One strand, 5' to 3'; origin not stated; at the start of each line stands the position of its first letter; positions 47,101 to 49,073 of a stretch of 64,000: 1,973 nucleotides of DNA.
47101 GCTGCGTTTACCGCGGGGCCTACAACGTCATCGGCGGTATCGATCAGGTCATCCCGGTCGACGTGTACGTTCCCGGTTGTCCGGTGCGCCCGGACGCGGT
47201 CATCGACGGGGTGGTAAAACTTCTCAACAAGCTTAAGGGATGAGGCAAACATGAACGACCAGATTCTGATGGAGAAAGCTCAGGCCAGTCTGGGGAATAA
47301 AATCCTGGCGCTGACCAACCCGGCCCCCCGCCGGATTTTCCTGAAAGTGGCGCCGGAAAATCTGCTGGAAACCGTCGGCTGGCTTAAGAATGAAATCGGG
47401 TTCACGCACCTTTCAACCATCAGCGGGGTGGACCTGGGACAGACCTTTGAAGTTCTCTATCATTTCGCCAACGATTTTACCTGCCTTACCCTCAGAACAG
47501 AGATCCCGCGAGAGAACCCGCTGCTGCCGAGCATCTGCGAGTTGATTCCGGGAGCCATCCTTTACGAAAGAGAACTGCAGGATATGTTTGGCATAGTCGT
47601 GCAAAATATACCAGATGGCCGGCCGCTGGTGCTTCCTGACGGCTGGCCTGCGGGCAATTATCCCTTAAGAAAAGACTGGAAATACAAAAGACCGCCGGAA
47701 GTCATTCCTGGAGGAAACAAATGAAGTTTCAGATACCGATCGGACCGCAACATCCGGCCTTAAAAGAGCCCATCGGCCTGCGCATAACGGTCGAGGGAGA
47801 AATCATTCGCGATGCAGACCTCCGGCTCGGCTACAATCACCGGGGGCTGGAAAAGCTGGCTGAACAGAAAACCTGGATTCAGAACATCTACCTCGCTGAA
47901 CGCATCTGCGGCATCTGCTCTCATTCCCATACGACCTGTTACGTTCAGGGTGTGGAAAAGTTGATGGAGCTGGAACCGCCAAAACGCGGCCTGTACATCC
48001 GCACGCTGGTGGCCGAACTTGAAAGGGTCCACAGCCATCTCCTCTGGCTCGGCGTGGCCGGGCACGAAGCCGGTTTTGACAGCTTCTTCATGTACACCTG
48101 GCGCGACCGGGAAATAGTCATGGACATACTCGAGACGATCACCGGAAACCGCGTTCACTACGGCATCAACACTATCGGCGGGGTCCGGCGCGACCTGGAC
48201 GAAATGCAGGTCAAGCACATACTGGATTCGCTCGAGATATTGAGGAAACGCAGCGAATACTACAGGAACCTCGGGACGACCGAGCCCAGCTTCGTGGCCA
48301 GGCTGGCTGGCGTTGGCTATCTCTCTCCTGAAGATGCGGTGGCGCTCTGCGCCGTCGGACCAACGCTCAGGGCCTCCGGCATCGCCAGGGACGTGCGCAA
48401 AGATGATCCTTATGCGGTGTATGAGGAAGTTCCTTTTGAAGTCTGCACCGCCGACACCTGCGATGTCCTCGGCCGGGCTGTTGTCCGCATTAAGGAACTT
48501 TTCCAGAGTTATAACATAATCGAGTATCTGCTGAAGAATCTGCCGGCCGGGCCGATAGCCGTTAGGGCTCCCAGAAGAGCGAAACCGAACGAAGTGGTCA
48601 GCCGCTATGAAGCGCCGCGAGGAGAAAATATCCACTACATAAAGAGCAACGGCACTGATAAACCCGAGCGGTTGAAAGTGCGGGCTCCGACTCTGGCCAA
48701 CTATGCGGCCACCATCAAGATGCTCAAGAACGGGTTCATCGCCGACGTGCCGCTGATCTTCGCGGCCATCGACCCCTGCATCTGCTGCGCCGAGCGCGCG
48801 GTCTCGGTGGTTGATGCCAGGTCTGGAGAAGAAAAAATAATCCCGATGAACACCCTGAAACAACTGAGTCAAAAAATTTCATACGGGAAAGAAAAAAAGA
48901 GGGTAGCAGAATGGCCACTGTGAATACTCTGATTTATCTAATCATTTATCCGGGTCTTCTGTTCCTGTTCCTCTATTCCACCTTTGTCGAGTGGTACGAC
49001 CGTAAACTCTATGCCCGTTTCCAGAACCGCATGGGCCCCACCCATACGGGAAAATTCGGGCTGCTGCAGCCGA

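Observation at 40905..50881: Group-4 [NiFe] hydrogenase with a complete complex-I-like set of 11 subunits (three antiporter-like subunits, NuoL-type lateral helix, NuoJ/K/A-like) and no known donor module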

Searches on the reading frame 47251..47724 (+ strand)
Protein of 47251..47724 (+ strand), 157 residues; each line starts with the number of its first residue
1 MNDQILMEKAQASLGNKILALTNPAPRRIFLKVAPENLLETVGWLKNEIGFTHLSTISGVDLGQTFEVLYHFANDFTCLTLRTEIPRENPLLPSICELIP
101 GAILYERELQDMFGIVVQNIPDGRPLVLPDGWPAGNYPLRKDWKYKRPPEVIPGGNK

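Call 3: search_protein_families(library=pfam, proteins=[window:47251-47724:+], max_evalue=0.01)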
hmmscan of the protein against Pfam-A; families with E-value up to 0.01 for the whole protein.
window:47251-47724:+ (157 aa): 1 family
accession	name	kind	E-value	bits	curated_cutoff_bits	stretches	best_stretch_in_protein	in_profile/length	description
PF00329.25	Complex1_30kDa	-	4.8e-30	105.1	22.5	1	31-146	1-121/124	Respiratory-chain NADH dehydrogenase, 30 Kd subunit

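Call 4: search_protein_families(library=ncbifam, proteins=[window:47251-47724:+], max_evalue=0.01)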
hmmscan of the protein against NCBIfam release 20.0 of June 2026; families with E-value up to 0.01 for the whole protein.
window:47251-47724:+ (157 aa): 17 families
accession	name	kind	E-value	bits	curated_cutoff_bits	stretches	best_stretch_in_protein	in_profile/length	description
NF040611.1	F420_dehyd_FpoC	exception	1.2e-22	80.5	220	1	6-144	6-147/158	F420H2 dehydrogenase subunit FpoC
NF004735.0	PRK06074.2-2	equivalog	2.9e-22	79.3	176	1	8-144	8-147/158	NADH-quinone oxidoreductase subunit C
TIGR01961.1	NuoC_fam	subfamily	4.5e-22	78.8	122.45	1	32-146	4-121/122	NADH (or F420H2) dehydrogenase, subunit C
NF004737.0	PRK06074.2-4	equivalog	3.6e-18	65.9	144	1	28-147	13-128/150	NADH-quinone oxidoreductase subunit C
NF004734.0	PRK06074.2-1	equivalog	4.7e-15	56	169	1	26-147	25-153/164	NADH-quinone oxidoreductase subunit C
NF004733.0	PRK06074.1-5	equivalog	7.6e-14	51.8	225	1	14-143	17-149/203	NADH-quinone oxidoreductase subunit C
NF009141.0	PRK12494.1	equivalog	6.4e-13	48.9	175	1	31-143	46-163/175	NAD(P)H-quinone oxidoreductase subunit J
NF005832.0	PRK07735.1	equivalog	3.9e-12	46.1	431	1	40-144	318-424/430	NADH-quinone oxidoreductase subunit C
NF009808.0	PRK13292.1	equivalog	1.5e-11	42.9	1156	1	31-145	251-375/791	NADH-quinone oxidoreductase subunit B/C/D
NF005856.0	PRK07785.1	equivalog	2.1e-11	44.1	224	1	28-143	101-222/246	NADH-quinone oxidoreductase subunit C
NF006304.0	PRK08491.1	equivalog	6.4e-11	42.3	228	1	31-143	61-174/263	NADH-quinone oxidoreductase subunit C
NF008728.0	PRK11742.1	equivalog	6.5e-09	34.7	840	1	65-144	94-173/598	NADH-quinone oxidoreductase subunit C/D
NF004730.0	PRK06074.1-1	equivalog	8e-09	35.6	193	1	6-143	8-156/200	NADH-quinone oxidoreductase subunit C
NF004736.0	PRK06074.2-3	equivalog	1.4e-08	34.6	239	1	26-144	39-158/183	NADH-quinone oxidoreductase subunit C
NF004732.0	PRK06074.1-4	equivalog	7e-08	32.5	376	1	81-144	134-196/250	NADH-quinone oxidoreductase subunit C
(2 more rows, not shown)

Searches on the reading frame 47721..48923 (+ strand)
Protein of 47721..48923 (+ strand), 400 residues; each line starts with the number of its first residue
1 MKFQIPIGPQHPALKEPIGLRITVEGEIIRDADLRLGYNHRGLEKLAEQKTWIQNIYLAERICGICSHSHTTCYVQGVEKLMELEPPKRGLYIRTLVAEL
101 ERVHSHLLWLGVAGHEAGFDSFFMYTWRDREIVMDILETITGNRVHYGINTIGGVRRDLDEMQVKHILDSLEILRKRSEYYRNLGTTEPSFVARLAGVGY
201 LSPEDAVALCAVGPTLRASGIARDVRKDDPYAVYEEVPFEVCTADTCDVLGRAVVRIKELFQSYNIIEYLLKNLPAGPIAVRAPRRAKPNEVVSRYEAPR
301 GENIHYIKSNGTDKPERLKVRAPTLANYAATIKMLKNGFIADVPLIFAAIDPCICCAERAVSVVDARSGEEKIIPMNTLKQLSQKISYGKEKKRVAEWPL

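Call 3: search_protein_families(library=pfam, proteins=[window:47721-48923:+], max_evalue=0.01)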
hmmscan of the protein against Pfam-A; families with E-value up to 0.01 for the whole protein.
window:47721-48923:+ (400 aa): 2 families
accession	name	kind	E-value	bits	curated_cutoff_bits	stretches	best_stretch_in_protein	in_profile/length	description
PF00346.24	Complex1_49kDa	-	2.8e-69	233.7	24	2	118-289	3-174/271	Respiratory-chain NADH dehydrogenase, 49 Kd subunit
PF00374.24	NiFeSe_Hases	-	2.6e-12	46.9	25.8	1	41-109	1-69/508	Nickel-dependent hydrogenase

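Call 4: search_protein_families(library=ncbifam, proteins=[window:47721-48923:+], max_evalue=0.01)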
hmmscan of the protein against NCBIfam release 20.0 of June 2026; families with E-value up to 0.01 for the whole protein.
window:47721-48923:+ (400 aa): 14 families
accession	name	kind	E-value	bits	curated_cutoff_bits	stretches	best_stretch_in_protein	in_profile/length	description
NF004739.1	PRK06075.1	equivalog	1.7e-102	343.1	360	2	4-290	2-288/384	NADH-quinone oxidoreductase subunit D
NF040602.1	F420_dehyd_FpoD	exception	8.5e-91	304.7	600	1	5-359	10-372/372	F420H2 dehydrogenase subunit FpoD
TIGR01962.1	NuoD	equivalog_domain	1.3e-88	297.5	459.35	2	4-290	4-290/386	NADH dehydrogenase (quinone) subunit D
NF008974.0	PRK12322.1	equivalog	1.7e-80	270.7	522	1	3-353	7-360/366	NADH-quinone oxidoreductase subunit D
NF009808.0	PRK13292.1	equivalog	1.6e-72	244.6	1156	2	5-282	410-687/791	NADH-quinone oxidoreductase subunit B/C/D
NF005649.0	PRK07415.1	equivalog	1.2e-62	212.2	583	2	5-281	13-290/394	NAD(P)H-quinone oxidoreductase subunit H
NF008728.0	PRK11742.1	equivalog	2e-62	211.4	840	2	6-284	218-496/598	NADH-quinone oxidoreductase subunit C/D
TIGR03295.1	frhA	equivalog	1.3e-18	67.2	392.5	1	40-176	40-183/412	coenzyme F420 hydrogenase subunit alpha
NF045518.1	H2_NiFeSe_large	exception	2.1e-16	59.8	780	2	20-109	18-106/485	NiFeSe hydrogenase large subunit HysA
NF033181.1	NiFeSe_hydrog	equivalog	1.5e-14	53.8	600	1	22-109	20-106/507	nickel-dependent hydrogenase large subunit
NF007778.0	PRK10467.1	equivalog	4e-07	28.7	969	1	37-108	35-106/567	hydrogenase 2 large subunit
NF040828.1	sulfhyd_ShyA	equivalog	5.9e-07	28.7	700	1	22-145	19-145/415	NAD(P)-dependent hydrogenase/sulfhydrogenase 2 subunit alpha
NF041785.2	VhuA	equivalog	0.00011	20.8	800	1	54-109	52-107/418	F420-non-reducing hydrogenase Vhu subunit A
NF007550.0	PRK10170.1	equivalog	0.0016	16.9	1101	1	34-109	47-122/597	Ni/Fe-hydrogenase large subunit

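Call 7: find_homologous_proteins(query=window:47721-48923:+, max_evalue=1e-20)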
Query window:47721-48923:+ (400 aa): 7997 proteins with E <= 1e-20 among 8000 candidates; the best 120 are listed.
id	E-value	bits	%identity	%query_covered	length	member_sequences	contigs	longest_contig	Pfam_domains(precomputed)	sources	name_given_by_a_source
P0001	1.8e-251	852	93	100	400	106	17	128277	PF00374.25,PF00346.25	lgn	-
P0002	1.7e-246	836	90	100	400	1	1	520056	PF00374.25,PF00346.25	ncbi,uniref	ncbi:MAG: hydrogenase large subunit [Candidatus Saccharicenans sp.]|uniref:hydrogenase large subunit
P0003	1.6e-239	813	87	100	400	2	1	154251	PF00374.25,PF00346.25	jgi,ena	-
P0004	1.3e-238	810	88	100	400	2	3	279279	PF00374.25,PF00346.25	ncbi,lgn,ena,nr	ncbi:MAG TPA: NADH dehydrogenase subunit [Candidatus Aminicenantes bacterium]|nr:MAG: NADH dehydroge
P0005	4.6e-237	805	86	100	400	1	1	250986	PF00374.25,PF00346.25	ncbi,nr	ncbi:MAG: nickel-dependent hydrogenase large subunit [Acidobacteriota bacterium]|nr:nickel-dependent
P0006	1.3e-236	803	85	100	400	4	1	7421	PF00374.25,PF00346.25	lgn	-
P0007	4.9e-236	801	85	100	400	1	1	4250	PF00374.25,PF00346.25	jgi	-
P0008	3.2e-235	798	85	100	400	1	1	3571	PF00374.25,PF00346.25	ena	-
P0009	5.8e-235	798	85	100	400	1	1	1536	PF00374.25,PF00346.25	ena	-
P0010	9.8e-223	757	80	100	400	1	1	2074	PF00374.25,PF00346.25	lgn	-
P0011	1.1e-222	757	81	100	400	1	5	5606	PF00374.25,PF00346.25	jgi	jgi:NADH-quinone oxidoreductase subunit D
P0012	1.7e-222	757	81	100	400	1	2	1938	PF00374.25,PF00346.25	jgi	jgi:NADH-quinone oxidoreductase subunit D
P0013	1.7e-222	757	80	100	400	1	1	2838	PF00374.25,PF00346.25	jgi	jgi:NADH-quinone oxidoreductase subunit D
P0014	2.8e-222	756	80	100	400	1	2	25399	PF00374.25,PF00346.25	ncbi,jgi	jgi:membrane-bound hydrogenase subunit alpha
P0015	5.1e-222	755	80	100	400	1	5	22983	PF00374.25,PF00346.25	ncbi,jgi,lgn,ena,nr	ncbi:MAG TPA: nickel-dependent hydrogenase large subunit [Candidatus Aminicenantes bacterium]|nr:nic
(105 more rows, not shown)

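Call 8: search_solved_structures(query=window:47721-48923:+, max_evalue=0.00001, show_alignments=2)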
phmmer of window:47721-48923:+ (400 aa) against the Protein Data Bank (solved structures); distinct sequences matched with E-value up to 0.00001: 72 (the best 60 are shown).
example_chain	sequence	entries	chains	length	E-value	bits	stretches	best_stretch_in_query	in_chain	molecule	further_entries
7z0s_E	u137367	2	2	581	1.2e-87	297.7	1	5-383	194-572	Formate hydrogenlyase subunit 5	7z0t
6cfw_L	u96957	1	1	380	2.7e-85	289.9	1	4-359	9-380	Membrane-bound hydrogenase subunit alpha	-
2fug_4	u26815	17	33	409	1.9e-62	214.7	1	5-289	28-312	NADH-quinone oxidoreductase chain 4 | NADH-QUINONE OXIDOREDUCTASE SUBUNIT 4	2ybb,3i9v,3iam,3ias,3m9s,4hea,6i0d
8e9g_D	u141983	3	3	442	7.6e-62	212.7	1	5-291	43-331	NADH-quinone oxidoreductase subunit D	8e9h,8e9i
7eu3_H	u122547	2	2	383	1.8e-56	195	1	6-289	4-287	NAD(P)H-quinone oxidoreductase subunit H, chloroplastic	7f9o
7q5y_B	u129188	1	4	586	6.7e-56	193.2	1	7-278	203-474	NADH-quinone oxidoreductase subunit C/D 2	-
7wfg_H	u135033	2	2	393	5.8e-55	190.1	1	5-280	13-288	NAD(P)H-quinone oxidoreductase subunit H, chloroplastic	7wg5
9grx_H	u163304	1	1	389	1.2e-53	185.8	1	5-281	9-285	NAD(P)H-quinone oxidoreductase subunit H, chloroplastic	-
6u8y_L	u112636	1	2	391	1.3e-53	185.6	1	3-354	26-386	NADH dehydrogenase subunit D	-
6hum_H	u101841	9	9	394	1.6e-53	185.3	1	5-280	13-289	NAD(P)H-quinone oxidoreductase subunit H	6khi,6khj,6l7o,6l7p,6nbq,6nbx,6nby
8ba0_D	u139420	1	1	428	6.2e-51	176.8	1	5-291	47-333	Complex I-49kD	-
8b9z_D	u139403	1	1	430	6.3e-51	176.8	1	5-291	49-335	Complex I-49kD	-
8esw_S2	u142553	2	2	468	8.8e-51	176.3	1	5-291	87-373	Complex I-49kD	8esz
9iho_D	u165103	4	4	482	6e-50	173.6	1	3-293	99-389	NUCM (49 kDa) subunit of mitochondrial NADH:ubiquinone oxidoreductase (Complex I)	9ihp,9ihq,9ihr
6g2j_D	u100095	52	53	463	1e-48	169.5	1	5-291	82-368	NADH dehydrogenase [ubiquinone] iron-sulfur protein 2, mitochondrial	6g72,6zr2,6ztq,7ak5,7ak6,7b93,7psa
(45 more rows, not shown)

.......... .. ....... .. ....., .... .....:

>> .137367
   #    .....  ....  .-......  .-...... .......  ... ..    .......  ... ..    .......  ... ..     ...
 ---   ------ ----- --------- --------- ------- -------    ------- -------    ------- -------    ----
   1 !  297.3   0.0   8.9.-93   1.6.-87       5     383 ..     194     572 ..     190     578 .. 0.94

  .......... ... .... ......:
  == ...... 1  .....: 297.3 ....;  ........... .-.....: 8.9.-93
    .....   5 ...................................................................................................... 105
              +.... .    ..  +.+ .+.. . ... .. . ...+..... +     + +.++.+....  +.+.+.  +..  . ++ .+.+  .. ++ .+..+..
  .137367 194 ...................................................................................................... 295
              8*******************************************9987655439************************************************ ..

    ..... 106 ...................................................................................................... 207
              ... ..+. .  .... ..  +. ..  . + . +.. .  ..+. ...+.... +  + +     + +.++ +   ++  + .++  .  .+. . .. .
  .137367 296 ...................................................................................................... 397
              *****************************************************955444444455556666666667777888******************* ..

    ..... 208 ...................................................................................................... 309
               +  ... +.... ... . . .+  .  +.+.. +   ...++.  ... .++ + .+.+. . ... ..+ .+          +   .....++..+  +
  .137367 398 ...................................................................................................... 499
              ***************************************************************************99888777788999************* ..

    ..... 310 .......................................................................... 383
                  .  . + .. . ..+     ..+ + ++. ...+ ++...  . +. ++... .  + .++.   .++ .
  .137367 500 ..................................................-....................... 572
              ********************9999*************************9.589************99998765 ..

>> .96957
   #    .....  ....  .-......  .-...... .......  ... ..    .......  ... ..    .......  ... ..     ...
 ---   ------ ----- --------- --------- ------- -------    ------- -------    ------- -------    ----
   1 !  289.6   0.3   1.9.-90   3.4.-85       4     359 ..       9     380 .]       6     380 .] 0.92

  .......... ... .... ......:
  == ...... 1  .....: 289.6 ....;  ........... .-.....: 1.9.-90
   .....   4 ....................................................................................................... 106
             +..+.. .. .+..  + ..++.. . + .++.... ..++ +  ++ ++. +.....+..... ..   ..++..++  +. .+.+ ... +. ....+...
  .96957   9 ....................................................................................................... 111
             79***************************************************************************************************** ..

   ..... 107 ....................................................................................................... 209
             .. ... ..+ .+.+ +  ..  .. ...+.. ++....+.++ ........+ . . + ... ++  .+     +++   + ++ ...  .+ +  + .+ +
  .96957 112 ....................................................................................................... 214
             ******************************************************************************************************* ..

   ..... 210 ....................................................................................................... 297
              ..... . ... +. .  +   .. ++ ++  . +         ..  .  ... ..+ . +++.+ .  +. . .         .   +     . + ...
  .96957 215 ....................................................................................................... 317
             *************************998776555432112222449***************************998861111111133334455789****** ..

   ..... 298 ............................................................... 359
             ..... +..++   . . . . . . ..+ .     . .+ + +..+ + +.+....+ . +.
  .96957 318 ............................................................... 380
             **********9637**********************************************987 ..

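Call 29: search_protein_representatives(protein=window:47721-48923:+)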
Query: 400 residues. Proteins with E-value up to 0.001 (for the whole library): 9208; up to 1e-10: 4558; up to 1e-30: 906. The best 150 are listed.
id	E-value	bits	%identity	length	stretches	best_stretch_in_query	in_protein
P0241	4.1e-138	477.1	56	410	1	3-383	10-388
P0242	4.1e-132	457.3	54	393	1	4-380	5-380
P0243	2.2e-123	428.6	50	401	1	2-385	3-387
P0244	2.0e-119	415.5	50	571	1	2-363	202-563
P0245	1.1e-118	413.1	50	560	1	4-367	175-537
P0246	1.2e-118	413.0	49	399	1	3-380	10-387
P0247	3.0e-117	408.3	52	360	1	2-359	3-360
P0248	6.3e-117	407.3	53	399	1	3-380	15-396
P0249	3.8e-116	404.7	51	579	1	3-379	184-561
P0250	1.3e-113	396.4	48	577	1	3-364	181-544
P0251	1.6e-112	392.8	60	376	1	3-288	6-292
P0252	2.7e-111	388.7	49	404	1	4-380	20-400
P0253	3.8e-109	381.7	49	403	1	3-367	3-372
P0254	1.4e-107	376.5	48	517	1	3-359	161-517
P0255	8.1e-107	374.0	49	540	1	5-382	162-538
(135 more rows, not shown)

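Call 31: find_related_loci(query=A2, collection=genome_contigs, flank=10000)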
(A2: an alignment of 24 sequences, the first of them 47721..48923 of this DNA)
Query A2 (400 aa) in genome_contigs; peptide patterns used: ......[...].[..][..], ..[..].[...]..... (x = any residue, [..] = any of these).
600 stretches matched a pattern (row limit reached: there are more); 599 encode a relative of the query (tblastn E <= 1e-3); the best 80 are kept; 80 distinct loci.
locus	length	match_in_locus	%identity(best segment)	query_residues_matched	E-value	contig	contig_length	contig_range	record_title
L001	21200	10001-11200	89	1-400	0e+0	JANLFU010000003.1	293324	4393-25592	MAG: Candidatus Saccharicenans sp. isolate A05DMB19 NODE_3_length_293324_cov_37.589769, whole genome shotgun sequence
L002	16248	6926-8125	90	1-400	0e+0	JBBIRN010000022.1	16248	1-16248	MAG: Candidatus Aminicenantes bacterium isolate QNS170220_bin_350 NODE_482_length_16248_cov_5.057062, whole genome shotg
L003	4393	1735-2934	79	1-400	0e+0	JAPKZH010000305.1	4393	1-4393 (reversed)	MAG: Candidatus Aminicenantes bacterium isolate LacPavin_0920_SED5_MAG_55_12 LacPavin_0920_SED5_scaffold_1361256, whole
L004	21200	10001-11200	79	1-400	0e+0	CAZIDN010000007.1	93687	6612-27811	MAG TPA_asm: uncultured Eubacteriales bacterium isolate binchicken_co376_288 genome assembly, contig: NODE_151_length_93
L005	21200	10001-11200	78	1-400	0e+0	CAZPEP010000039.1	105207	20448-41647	MAG TPA_asm: uncultured Eubacteriales bacterium isolate binchicken_co255_216 genome assembly, contig: k141_5377153, whol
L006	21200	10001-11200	76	1-400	0e+0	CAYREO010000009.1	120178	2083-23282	MAG TPA_asm: uncultured Eubacteriales bacterium isolate binchicken_co7_212 genome assembly, contig: NODE_264_length_1201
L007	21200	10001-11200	74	1-400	0e+0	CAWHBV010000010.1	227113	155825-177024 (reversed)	MAG: uncultured bacterium isolate MFD00905.bin.2.87 genome assembly, contig: contig_25440, whole genome shotgun sequence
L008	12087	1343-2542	75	1-400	0e+0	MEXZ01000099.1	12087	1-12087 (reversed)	MAG: Candidatus Aminicenantes bacterium RBG_13_64_14 RBG_13_scaffold_44309, whole genome shotgun sequence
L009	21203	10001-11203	73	1-400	0e+0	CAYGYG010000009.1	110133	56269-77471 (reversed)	MAG TPA_asm: uncultured bacterium isolate ERP119294_co1_15 genome assembly, contig: NODE_174_length_110133_cov_29.265884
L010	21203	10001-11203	72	1-400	0e+0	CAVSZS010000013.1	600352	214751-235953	MAG: Candidatus Aminicenantes bacterium isolate MFD04716.bin.1.273 genome assembly, contig: contig_7861, whole genome sh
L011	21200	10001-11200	72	1-400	0e+0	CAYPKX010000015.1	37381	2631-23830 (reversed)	MAG TPA_asm: uncultured Eubacteriales bacterium isolate binchicken_co66_1 genome assembly, contig: NODE_1886_length_3738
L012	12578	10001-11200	72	1-400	0e+0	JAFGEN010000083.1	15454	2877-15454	MAG: Candidatus Aminicenantes bacterium isolate Zod_Metabat.1233 k87_1340794, whole genome shotgun sequence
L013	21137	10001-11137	64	3-381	5e-166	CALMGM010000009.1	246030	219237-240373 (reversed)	MAG TPA_asm: uncultured bacterium isolate SRR6284162_bin.43_CONCOCT_v1.1_MAG genome assembly, contig: ERZ795126.15, whol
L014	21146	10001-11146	62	2-383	2e-165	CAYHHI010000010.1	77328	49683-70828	MAG TPA_asm: uncultured bacterium isolate ERP119294_co4_75 genome assembly, contig: NODE_256_length_77328_cov_8.039005,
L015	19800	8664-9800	62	3-381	1e-163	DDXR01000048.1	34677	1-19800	MAG TPA_asm: bacterium UBP2_UBA2255 isolate UBA2255 UBA2255_contig_22841, whole genome shotgun sequence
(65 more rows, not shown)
